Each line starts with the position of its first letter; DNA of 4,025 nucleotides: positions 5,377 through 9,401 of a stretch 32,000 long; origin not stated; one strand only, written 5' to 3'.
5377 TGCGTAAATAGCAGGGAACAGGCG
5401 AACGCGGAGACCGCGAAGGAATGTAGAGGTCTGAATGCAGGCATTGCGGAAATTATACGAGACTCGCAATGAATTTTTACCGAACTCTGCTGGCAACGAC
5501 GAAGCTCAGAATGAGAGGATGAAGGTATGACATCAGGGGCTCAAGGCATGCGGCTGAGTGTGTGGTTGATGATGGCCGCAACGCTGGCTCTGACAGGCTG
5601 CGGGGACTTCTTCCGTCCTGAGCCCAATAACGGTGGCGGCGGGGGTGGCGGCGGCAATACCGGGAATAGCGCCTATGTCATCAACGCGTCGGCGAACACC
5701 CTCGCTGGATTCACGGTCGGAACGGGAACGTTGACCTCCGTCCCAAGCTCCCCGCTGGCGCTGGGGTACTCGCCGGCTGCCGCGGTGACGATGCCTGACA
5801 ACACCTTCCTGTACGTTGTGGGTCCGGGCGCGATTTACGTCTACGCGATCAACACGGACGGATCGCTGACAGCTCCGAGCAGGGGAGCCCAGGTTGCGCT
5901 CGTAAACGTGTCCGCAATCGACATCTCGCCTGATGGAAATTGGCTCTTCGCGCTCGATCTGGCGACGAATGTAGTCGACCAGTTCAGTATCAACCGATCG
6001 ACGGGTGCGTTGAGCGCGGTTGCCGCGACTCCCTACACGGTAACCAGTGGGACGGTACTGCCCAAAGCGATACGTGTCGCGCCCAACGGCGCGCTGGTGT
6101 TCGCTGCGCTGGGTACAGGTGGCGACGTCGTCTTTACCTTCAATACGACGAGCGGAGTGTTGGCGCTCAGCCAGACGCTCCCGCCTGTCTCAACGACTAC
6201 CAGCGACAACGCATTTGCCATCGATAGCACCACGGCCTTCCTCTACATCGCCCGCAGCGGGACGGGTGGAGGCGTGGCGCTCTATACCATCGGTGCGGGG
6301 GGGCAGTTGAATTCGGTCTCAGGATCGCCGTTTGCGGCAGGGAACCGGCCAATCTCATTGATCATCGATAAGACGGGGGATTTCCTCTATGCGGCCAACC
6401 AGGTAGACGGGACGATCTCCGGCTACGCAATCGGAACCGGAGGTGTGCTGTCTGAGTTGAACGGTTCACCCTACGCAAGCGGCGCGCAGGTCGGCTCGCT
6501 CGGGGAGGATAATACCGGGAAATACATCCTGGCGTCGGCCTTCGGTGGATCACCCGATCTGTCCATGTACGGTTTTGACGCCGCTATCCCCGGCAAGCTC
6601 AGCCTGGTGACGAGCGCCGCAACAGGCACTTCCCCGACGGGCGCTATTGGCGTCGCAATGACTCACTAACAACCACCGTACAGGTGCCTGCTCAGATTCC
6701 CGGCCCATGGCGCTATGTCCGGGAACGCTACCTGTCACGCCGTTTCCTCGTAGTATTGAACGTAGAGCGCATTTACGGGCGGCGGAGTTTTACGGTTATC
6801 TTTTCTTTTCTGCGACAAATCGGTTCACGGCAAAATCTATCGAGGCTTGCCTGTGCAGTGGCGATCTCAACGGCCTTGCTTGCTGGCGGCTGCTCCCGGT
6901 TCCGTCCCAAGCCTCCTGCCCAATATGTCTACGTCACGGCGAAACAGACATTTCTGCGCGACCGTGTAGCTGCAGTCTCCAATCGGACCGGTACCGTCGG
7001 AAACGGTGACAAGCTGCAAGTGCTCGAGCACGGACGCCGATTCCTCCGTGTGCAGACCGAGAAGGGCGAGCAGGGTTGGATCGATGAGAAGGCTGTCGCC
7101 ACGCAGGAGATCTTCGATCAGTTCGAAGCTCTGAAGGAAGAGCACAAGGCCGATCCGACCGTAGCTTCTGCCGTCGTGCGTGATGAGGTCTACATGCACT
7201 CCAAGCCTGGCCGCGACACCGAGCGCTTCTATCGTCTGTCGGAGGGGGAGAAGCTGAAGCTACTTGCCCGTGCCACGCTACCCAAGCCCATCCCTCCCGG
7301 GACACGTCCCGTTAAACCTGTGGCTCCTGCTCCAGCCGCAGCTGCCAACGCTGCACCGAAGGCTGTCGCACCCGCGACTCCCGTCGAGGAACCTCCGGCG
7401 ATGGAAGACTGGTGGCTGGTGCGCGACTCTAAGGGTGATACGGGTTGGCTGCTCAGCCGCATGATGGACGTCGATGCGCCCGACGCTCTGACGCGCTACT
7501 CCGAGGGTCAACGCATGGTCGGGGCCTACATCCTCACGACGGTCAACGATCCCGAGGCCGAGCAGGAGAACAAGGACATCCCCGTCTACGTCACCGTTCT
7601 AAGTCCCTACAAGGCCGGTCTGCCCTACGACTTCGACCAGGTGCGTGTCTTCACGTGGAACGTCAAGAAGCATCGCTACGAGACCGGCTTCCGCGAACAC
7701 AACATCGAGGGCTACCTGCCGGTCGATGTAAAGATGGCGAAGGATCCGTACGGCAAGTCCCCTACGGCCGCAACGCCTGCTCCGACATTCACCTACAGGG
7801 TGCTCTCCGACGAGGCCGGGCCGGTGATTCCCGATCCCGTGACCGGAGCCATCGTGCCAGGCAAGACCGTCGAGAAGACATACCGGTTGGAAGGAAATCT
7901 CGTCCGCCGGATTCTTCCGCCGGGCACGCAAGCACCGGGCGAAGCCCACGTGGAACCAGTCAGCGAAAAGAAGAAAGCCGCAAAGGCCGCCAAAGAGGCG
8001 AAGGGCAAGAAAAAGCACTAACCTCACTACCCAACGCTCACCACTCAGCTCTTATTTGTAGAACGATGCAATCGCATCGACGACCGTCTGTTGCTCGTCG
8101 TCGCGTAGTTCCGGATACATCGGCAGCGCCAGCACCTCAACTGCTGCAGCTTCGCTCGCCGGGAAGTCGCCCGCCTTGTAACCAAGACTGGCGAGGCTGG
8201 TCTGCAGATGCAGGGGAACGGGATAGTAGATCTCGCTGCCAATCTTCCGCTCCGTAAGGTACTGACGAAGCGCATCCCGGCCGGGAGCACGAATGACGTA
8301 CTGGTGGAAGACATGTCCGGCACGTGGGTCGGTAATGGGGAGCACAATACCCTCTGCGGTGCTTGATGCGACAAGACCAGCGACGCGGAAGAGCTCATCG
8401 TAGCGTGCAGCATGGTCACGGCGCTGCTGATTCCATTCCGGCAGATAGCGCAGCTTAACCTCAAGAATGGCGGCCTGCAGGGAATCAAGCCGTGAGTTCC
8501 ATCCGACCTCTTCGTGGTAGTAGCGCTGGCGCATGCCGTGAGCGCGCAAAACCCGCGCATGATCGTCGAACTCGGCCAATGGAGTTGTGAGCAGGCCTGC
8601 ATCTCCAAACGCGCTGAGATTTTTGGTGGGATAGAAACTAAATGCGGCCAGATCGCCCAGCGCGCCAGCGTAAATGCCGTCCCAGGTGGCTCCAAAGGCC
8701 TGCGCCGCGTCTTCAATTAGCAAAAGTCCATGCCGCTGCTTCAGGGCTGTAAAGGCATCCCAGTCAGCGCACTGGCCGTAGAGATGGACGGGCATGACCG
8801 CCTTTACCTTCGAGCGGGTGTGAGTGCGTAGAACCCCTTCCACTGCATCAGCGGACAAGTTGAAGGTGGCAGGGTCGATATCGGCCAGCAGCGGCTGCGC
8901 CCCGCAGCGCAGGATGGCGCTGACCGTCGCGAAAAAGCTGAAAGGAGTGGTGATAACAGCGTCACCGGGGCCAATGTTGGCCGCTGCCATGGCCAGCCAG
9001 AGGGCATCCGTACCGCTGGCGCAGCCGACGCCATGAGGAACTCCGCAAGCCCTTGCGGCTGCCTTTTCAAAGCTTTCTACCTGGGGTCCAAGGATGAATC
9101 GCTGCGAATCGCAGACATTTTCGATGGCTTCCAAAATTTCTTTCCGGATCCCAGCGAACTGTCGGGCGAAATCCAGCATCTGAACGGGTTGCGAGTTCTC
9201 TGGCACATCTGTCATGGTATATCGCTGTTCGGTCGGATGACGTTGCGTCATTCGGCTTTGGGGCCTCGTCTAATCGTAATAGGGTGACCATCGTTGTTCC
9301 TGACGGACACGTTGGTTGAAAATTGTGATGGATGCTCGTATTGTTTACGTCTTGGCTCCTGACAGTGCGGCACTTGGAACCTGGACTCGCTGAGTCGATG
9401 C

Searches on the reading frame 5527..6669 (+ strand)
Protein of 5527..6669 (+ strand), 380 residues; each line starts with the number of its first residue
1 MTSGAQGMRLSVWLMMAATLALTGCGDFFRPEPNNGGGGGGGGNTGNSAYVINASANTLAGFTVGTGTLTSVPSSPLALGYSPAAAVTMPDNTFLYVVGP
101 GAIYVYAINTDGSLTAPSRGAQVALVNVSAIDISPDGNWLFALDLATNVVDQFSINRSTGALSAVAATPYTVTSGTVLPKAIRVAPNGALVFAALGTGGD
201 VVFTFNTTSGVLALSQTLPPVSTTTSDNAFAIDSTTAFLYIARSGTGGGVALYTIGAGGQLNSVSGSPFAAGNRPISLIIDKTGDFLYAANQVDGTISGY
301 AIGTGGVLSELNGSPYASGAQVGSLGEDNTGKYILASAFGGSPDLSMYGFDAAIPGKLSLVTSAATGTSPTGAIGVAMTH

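Call 91: search_protein_families(library=pfam, proteins=[window:5527-6669:+], max_evalue=0.00001)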
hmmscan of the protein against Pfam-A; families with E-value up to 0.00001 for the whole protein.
window:5527-6669:+ (380 aa): 1 family
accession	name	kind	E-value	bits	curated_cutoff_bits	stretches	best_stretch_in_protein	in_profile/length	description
PF10282.15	Lactonase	-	5.7e-18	65.7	21.7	2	62-221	170-336/344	Lactonase, 7-bladed beta-propeller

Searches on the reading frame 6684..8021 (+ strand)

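Call 91: search_protein_families(library=pfam, proteins=[window:6684-8021:+], max_evalue=0.00001)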
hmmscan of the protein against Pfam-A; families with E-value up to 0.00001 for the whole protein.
window:6684-8021:+ (445 aa): 1 family
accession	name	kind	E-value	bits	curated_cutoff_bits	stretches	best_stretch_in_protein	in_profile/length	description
PF08239.17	SH3_3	-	1e-11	45.3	27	0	99-137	13-52/54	Bacterial SH3 domain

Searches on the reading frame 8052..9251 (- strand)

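Call 91: search_protein_families(library=pfam, proteins=[window:8052-9251:-], max_evalue=0.00001)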
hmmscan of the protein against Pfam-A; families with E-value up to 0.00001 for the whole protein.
window:8052-9251:- (399 aa): 1 family
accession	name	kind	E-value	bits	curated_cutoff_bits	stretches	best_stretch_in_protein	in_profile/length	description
PF01041.23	DegT_DnrJ_EryC1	-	3.4e-108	362.5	19.8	1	35-394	3-359/360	DegT/DnrJ/EryC1/StrS aminotransferase family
